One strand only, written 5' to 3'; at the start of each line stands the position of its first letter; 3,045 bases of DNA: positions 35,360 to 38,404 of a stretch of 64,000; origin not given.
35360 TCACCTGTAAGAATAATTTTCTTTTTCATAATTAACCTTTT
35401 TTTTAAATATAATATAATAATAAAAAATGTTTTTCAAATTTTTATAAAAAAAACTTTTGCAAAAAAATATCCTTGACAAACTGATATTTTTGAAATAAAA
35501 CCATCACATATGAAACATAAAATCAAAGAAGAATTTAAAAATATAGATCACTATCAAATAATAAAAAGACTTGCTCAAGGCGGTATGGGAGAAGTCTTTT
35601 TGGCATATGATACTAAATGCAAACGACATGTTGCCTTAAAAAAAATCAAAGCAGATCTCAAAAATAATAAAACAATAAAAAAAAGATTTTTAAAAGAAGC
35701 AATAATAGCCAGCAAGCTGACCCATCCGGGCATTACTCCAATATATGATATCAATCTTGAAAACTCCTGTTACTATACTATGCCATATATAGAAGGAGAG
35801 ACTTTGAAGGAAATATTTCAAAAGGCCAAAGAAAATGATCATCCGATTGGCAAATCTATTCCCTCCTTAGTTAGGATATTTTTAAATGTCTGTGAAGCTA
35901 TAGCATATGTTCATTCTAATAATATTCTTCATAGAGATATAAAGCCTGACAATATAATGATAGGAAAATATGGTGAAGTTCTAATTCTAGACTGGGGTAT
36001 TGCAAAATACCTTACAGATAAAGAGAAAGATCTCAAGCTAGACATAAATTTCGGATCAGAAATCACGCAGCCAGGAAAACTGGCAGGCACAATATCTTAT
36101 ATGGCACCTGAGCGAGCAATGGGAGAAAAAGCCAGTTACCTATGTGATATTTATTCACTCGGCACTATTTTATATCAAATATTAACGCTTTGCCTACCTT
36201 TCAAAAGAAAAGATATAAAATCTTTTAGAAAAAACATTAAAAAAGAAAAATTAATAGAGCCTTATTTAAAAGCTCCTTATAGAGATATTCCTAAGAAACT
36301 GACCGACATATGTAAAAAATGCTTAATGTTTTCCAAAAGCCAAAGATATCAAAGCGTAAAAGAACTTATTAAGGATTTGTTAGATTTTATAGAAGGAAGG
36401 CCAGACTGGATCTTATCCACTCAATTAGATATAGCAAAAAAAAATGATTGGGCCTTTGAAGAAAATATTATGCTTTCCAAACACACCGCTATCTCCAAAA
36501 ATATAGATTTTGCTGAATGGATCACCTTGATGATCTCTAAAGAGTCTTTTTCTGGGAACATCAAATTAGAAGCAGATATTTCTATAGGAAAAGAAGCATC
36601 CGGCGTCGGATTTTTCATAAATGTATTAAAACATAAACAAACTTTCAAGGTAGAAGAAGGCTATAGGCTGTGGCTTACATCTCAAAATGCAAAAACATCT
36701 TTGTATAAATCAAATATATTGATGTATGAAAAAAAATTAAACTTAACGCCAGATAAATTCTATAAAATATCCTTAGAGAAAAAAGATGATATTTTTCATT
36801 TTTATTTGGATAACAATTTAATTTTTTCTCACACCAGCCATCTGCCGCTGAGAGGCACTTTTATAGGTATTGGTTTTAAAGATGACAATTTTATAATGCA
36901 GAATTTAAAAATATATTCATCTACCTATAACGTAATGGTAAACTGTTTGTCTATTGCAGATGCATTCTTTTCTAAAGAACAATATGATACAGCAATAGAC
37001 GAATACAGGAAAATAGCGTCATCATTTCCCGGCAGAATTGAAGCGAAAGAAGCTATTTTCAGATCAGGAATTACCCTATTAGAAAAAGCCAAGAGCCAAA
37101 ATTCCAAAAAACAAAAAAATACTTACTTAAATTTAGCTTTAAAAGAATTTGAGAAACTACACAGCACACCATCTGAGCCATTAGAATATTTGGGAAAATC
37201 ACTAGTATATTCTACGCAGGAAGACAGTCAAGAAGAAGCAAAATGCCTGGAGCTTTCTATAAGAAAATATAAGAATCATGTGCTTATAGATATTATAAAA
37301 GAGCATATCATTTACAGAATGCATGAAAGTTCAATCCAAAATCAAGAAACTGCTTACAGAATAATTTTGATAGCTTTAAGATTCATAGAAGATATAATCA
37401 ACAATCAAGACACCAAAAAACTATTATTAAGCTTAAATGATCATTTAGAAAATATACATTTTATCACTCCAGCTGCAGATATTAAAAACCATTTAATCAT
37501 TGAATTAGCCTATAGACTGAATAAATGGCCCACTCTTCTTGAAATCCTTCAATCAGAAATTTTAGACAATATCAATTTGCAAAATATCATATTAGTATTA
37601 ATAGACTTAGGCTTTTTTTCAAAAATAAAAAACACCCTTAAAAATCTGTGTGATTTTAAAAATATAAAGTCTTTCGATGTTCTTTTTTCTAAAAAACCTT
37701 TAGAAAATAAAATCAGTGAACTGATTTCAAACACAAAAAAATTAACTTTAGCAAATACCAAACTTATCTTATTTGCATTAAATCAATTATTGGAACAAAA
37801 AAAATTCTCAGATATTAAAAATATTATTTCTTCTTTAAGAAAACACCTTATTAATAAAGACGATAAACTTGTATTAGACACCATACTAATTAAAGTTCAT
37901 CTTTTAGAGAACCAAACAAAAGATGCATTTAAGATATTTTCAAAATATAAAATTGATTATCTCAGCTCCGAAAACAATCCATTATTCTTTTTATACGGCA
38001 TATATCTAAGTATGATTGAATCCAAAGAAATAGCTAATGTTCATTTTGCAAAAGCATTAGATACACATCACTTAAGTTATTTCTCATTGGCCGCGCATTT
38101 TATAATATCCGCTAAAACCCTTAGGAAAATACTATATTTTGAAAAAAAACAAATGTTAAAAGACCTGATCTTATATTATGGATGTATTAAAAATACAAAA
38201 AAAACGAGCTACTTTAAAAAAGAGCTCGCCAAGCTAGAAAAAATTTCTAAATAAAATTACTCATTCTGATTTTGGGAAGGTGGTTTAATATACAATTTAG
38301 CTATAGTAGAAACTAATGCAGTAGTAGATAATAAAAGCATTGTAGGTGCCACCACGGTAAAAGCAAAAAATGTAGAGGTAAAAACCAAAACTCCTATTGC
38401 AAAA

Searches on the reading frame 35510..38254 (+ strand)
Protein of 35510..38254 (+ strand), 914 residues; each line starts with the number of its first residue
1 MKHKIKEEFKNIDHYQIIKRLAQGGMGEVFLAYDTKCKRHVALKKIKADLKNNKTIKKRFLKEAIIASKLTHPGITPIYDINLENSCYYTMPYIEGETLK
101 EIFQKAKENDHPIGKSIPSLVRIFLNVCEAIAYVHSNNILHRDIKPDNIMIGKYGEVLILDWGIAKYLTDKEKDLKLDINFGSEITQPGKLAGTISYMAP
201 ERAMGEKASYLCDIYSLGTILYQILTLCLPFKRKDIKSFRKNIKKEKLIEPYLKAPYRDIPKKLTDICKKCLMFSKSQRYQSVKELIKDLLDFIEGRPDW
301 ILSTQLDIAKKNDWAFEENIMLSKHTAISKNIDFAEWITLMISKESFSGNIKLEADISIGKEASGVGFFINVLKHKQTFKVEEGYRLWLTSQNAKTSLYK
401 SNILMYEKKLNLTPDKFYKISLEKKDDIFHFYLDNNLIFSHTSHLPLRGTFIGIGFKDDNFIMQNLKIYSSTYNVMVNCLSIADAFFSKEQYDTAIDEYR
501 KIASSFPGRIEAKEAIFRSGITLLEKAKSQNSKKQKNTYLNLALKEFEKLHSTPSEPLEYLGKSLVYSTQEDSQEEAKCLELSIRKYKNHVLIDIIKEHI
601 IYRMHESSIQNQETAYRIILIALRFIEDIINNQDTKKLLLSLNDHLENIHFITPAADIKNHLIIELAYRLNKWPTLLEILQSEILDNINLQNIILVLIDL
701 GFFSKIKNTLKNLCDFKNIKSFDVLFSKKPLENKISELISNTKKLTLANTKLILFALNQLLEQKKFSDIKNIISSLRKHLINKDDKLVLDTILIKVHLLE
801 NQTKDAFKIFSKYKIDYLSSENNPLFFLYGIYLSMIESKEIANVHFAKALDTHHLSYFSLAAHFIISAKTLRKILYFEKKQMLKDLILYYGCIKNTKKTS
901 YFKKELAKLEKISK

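Call 71: search_protein_families(library=ncbifam, proteins=[window:35510-38254:+], max_evalue=1e-10)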
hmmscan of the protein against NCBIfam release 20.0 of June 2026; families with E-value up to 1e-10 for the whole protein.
window:35510-38254:+ (914 aa): 9 families
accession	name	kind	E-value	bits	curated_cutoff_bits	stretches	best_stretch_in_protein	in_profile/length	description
NF009651.0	PRK13184.1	equivalog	3.6e-234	779.8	839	1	12-909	1-926/932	serine/threonine-protein kinase PknD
NF033483.0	PknB_PASTA_kin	equivalog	7.5e-65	220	450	1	14-297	8-272/563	Stk1 family PASTA domain-containing Ser/Thr kinase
NF052427.1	StpK7MSMEG_1200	equivalog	2.3e-41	142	900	1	10-286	4-261/601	serine/threonine protein kinase StpK7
NF047741.1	antiphage_MADS6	equivalog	1.8e-38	132.4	460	2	121-295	302-462/612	methylation-associated defense system protein kinase MAD6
NF033442.0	BREX_PglW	equivalog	3.2e-21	74.8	990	1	50-292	247-485/1391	BREX system serine/threonine kinase PglW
TIGR03903.1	TOMM_kin_cyc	equivalog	9.8e-21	73.3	705.75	1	38-226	3-184/1267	TOMM system kinase/cyclase fusion protein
NF038150.1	lanthi_synth_IV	equivalog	7.6e-19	67.5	650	1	13-287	189-450/851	class IV lanthionine synthetase LanL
NF053615.1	SerThrKinAfsKStmc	equivalog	1.6e-13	50.2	1300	1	7-231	7-213/809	protein serine/threonine kinase AfsK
TIGR03724.2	arch_bud32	equivalog_domain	1.7e-12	47.2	125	1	52-173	32-139/193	KEOPS complex kinase/ATPase Bud32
